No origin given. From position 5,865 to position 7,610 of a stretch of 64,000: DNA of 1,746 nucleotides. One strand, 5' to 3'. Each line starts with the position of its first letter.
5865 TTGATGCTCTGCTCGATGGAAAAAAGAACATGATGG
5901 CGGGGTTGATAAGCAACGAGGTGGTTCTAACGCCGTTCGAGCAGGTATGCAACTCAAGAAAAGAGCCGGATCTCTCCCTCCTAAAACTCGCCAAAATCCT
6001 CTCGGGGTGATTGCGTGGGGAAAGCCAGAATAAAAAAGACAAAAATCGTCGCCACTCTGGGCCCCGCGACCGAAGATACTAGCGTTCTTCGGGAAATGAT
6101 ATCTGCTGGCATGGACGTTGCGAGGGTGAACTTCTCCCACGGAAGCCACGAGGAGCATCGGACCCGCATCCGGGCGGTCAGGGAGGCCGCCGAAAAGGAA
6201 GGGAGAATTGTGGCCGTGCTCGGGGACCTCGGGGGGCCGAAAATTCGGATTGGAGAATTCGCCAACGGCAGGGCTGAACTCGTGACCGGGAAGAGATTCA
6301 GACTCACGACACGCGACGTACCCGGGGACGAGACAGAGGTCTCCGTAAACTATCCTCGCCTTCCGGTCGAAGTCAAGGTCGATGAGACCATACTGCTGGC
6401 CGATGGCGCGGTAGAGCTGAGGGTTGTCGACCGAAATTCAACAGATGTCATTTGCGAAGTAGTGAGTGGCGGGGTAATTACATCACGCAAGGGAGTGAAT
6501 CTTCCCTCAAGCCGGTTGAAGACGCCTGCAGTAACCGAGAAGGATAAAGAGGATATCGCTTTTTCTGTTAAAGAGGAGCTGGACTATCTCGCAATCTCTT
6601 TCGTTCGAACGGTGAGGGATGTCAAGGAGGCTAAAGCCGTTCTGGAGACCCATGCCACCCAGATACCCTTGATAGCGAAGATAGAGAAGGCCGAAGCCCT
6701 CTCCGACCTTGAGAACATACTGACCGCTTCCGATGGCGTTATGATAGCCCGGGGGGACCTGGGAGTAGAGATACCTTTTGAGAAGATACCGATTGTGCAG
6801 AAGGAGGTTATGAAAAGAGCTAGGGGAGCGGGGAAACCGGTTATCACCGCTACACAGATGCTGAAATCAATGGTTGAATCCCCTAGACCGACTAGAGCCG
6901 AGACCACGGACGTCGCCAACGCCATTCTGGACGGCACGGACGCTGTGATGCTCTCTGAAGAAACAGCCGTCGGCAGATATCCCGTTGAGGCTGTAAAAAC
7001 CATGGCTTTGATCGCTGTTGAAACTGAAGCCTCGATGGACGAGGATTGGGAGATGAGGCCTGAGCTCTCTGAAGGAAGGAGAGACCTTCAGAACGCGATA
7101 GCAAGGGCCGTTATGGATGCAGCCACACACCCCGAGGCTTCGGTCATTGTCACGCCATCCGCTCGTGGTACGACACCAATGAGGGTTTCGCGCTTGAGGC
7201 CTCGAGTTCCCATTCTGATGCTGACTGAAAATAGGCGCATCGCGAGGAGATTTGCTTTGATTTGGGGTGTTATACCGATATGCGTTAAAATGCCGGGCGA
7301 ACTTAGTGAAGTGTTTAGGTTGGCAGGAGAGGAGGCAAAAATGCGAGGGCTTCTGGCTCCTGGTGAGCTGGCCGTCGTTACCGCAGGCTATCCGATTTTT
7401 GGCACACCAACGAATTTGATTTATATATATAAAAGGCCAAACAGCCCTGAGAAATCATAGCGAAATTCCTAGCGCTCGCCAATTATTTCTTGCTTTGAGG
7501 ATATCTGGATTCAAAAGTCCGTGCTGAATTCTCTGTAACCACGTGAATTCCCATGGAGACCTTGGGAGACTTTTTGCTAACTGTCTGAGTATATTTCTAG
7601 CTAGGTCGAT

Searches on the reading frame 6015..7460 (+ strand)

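Call 87: search_protein_families(library=pfam, proteins=[window:6015-7460:+], max_evalue=0.001)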
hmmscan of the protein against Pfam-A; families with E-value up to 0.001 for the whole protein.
window:6015-7460:+ (481 aa): 3 families
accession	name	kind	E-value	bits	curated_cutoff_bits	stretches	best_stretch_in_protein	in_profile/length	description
PF00224.27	PK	-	5.9e-121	404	30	1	7-327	2-328/328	Pyruvate kinase, barrel domain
PF02887.21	PK_C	-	8.3e-27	94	28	1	360-471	1-113/114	Pyruvate kinase, alpha/beta domain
PF03328.21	HpcH_HpaI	-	0.00098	18.9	25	0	178-245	75-147/221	HpcH/HpaI aldolase/citrate lyase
